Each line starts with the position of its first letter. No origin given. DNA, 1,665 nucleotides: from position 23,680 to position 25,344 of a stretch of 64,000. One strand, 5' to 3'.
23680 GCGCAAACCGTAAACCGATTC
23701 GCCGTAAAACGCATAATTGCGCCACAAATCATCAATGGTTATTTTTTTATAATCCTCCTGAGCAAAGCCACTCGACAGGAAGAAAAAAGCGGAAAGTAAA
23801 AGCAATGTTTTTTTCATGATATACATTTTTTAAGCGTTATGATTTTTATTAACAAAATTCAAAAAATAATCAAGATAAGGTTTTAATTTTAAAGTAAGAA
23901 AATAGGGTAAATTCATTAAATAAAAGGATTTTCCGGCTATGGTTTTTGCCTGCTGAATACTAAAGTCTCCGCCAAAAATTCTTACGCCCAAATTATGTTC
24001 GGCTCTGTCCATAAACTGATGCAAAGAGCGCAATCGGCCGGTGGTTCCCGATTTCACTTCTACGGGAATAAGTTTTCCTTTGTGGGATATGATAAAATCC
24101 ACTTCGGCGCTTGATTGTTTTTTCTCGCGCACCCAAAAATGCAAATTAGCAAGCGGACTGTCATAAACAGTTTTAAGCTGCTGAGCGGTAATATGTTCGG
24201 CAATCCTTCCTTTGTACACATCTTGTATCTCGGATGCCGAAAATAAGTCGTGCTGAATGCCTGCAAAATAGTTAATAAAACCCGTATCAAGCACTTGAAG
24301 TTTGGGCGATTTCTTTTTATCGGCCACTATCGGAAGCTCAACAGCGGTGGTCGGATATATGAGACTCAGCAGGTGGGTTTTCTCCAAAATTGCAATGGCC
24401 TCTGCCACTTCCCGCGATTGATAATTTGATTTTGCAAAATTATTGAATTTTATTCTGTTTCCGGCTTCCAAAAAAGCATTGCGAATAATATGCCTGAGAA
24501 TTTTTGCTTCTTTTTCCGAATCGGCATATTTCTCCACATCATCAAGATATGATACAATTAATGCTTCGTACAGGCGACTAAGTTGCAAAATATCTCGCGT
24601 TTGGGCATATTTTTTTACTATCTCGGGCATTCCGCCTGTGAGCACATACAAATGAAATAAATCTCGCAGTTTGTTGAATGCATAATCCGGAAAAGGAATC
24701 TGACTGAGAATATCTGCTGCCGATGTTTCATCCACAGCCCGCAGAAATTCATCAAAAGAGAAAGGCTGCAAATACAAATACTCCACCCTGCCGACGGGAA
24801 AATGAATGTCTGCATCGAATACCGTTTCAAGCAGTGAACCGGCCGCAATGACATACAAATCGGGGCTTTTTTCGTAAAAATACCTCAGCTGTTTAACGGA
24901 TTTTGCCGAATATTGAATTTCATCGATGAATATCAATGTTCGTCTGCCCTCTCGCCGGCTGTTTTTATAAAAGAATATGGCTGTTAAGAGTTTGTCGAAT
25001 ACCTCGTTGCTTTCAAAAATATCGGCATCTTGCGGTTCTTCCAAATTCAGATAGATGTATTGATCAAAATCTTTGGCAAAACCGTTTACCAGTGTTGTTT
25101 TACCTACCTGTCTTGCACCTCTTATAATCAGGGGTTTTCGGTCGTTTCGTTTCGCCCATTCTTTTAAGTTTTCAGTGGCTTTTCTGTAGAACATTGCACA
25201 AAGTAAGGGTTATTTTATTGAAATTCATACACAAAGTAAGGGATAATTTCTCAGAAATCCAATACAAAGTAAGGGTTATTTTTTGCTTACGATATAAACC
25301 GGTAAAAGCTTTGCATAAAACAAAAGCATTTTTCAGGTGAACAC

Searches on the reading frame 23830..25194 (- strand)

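Call 5: search_protein_families(library=pfam, proteins=[window:23830-25194:-])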
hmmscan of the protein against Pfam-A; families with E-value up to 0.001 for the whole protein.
window:23830-25194:- (454 aa): 3 families
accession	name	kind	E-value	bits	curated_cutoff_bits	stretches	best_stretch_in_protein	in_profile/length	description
PF13173.12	AAA_14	-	4.7e-27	95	27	1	19-151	2-129/129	AAA domain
PF13635.12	DUF4143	-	2.1e-22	80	28.1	1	218-383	2-160/160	Domain of unknown function (DUF4143)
PF01637.24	ATPase_2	-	1.3e-07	32.2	33.2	1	6-97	7-123/225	ATPase domain predominantly from Archaea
